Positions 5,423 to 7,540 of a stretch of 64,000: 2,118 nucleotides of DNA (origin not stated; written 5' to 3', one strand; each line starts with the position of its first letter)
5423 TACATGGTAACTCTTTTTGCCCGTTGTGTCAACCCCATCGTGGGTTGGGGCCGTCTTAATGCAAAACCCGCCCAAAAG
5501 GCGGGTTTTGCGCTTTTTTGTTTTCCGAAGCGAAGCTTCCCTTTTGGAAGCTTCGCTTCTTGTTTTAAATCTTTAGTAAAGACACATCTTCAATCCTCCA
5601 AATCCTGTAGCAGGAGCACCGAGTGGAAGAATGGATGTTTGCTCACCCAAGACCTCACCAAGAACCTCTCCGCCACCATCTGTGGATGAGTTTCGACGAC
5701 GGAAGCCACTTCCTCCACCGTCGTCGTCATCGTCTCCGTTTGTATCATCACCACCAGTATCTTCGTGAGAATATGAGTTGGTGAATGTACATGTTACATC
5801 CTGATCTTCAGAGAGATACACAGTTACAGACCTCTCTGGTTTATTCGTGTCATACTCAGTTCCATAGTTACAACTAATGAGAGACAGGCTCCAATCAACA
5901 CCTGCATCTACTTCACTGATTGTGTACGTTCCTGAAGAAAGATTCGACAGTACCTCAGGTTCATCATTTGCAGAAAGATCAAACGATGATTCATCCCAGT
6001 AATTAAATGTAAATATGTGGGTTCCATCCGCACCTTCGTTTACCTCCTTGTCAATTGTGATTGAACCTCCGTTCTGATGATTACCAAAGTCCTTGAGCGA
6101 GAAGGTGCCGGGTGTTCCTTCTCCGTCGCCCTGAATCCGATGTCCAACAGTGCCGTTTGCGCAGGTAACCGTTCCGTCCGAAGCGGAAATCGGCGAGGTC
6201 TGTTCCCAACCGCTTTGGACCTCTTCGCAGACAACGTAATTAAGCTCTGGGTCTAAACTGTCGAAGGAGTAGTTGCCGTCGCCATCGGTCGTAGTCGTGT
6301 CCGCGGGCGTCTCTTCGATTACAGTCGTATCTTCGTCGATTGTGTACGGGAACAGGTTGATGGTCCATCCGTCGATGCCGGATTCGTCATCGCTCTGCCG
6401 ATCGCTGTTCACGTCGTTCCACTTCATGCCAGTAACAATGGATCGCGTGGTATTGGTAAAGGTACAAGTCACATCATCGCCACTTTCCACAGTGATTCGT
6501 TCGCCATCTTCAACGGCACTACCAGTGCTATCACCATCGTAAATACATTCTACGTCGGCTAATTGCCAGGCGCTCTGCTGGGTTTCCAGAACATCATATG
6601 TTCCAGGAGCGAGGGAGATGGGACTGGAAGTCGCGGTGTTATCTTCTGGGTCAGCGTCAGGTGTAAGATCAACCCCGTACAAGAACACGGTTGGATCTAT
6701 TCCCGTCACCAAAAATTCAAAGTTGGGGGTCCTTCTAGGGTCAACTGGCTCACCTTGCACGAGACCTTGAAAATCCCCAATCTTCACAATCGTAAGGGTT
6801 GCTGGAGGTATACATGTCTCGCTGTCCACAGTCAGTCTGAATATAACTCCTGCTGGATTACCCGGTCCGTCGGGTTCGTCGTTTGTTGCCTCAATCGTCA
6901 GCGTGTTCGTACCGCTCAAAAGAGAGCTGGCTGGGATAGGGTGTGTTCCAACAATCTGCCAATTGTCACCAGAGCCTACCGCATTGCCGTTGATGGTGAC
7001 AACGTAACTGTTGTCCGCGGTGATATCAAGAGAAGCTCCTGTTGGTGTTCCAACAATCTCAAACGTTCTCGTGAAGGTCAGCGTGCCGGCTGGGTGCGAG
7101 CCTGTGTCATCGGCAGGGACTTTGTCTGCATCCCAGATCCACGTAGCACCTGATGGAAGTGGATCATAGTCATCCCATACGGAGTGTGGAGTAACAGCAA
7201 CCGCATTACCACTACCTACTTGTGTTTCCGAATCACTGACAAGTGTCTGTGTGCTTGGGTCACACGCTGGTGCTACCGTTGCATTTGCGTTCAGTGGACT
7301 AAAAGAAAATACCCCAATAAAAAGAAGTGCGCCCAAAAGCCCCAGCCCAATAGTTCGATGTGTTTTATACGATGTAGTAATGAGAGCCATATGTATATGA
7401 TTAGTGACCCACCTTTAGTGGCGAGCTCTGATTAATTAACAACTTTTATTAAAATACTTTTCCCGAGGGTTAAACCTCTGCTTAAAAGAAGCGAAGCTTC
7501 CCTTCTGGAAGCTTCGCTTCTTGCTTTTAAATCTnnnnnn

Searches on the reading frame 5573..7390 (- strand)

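Call 6: search_protein_families(library=pfam, proteins=[window:5573-7390:-], max_evalue=0.01)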
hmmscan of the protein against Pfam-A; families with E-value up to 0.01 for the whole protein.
window:5573-7390:- (605 aa): 7 families
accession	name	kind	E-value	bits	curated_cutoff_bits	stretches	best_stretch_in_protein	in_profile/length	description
PF24514.1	SpaA_4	-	1.8e-12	48.4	27.3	2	252-314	37-106/107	Prealbumin-like fold domain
PF17210.9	SdrD_B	-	4.4e-08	33.8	29.7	1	324-408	8-83/112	SdrD B-like domain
PF17802.7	SpaA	-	2.9e-05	24.6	23.1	0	337-389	14-58/91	Prealbumin-like fold domain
PF19403.5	SpaA_2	-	5.5e-05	24.1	25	1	251-310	43-95/96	Prealbumin-like fold domain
PF20674.3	SpaA_3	-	0.00021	21.8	24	0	297-314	103-120/121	Prealbumin-like fold domain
PF19407.5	DUF5979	-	0.0035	18.4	25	1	445-540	2-103/104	Domain of unknown function (DUF5979)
PF13620.12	CarboxypepD_reg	-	0.0049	17.6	32.3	0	361-387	27-52/82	Carboxypeptidase regulatory-like domain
